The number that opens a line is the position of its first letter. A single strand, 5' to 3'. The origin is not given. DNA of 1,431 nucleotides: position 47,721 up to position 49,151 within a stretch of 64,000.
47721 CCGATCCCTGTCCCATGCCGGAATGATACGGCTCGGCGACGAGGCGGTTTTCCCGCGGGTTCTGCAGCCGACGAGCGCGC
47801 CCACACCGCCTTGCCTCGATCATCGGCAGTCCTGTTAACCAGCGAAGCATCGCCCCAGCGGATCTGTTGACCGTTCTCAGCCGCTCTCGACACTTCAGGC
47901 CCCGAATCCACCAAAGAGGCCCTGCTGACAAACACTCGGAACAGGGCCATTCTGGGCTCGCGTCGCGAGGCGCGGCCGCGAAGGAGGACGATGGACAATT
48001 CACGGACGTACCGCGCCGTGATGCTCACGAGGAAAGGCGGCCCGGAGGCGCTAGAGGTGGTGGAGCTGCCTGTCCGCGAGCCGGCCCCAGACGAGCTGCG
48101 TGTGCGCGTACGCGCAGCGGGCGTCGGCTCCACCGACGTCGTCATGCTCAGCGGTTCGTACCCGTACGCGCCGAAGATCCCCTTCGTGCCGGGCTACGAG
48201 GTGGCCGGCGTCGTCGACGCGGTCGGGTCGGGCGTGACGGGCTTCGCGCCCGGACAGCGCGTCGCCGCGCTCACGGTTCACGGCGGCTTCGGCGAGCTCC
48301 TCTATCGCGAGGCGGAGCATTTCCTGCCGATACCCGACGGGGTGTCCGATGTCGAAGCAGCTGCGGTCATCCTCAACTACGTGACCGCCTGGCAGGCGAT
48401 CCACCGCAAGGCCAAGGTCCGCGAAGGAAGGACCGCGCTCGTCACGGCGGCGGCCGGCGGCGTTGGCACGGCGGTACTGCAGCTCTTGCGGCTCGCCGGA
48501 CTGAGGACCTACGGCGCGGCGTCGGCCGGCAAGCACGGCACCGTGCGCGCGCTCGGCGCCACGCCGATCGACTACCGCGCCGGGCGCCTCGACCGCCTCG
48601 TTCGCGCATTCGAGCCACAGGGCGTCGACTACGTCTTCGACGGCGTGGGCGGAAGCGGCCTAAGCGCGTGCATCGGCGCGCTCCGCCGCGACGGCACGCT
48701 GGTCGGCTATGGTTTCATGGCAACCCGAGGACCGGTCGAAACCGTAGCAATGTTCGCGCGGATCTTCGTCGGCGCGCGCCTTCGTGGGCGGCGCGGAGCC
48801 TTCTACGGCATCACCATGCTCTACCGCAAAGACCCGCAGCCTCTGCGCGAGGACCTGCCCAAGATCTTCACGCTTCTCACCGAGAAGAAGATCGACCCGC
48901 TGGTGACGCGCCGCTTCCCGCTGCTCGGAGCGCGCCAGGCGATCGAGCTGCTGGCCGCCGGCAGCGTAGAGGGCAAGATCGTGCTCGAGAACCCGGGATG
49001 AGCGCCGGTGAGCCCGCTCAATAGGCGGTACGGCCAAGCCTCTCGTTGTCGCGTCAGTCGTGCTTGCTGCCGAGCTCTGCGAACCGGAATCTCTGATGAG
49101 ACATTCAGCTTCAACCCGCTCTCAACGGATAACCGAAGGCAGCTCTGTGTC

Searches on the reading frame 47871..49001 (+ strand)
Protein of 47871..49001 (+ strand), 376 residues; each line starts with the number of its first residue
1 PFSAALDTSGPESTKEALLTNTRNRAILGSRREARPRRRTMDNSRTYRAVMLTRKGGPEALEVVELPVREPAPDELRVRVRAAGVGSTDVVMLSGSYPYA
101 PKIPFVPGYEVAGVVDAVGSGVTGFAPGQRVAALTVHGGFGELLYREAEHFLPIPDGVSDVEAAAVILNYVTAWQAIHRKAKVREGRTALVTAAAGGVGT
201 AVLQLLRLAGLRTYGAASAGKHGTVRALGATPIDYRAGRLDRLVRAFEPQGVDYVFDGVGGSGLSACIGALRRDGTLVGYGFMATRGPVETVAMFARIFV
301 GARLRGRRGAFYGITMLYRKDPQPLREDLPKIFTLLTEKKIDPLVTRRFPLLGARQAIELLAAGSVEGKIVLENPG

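Call 62: search_protein_families(library=pfam, proteins=[window:47871-49001:+], max_evalue=0.00001)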
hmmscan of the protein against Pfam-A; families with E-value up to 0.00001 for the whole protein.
window:47871-49001:+ (376 aa): 3 families
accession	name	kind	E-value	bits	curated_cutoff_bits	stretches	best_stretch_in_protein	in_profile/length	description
PF13602.12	ADH_zinc_N_2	-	2.4e-18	67.8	27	1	229-372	2-134/134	Zinc-binding dehydrogenase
PF08240.17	ADH_N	-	1.2e-15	58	23.5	1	73-155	2-103/104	Alcohol dehydrogenase GroES-like domain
PF00107.32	ADH_zinc_N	-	3.1e-12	47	31.8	1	197-297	1-102/129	Zinc-binding dehydrogenase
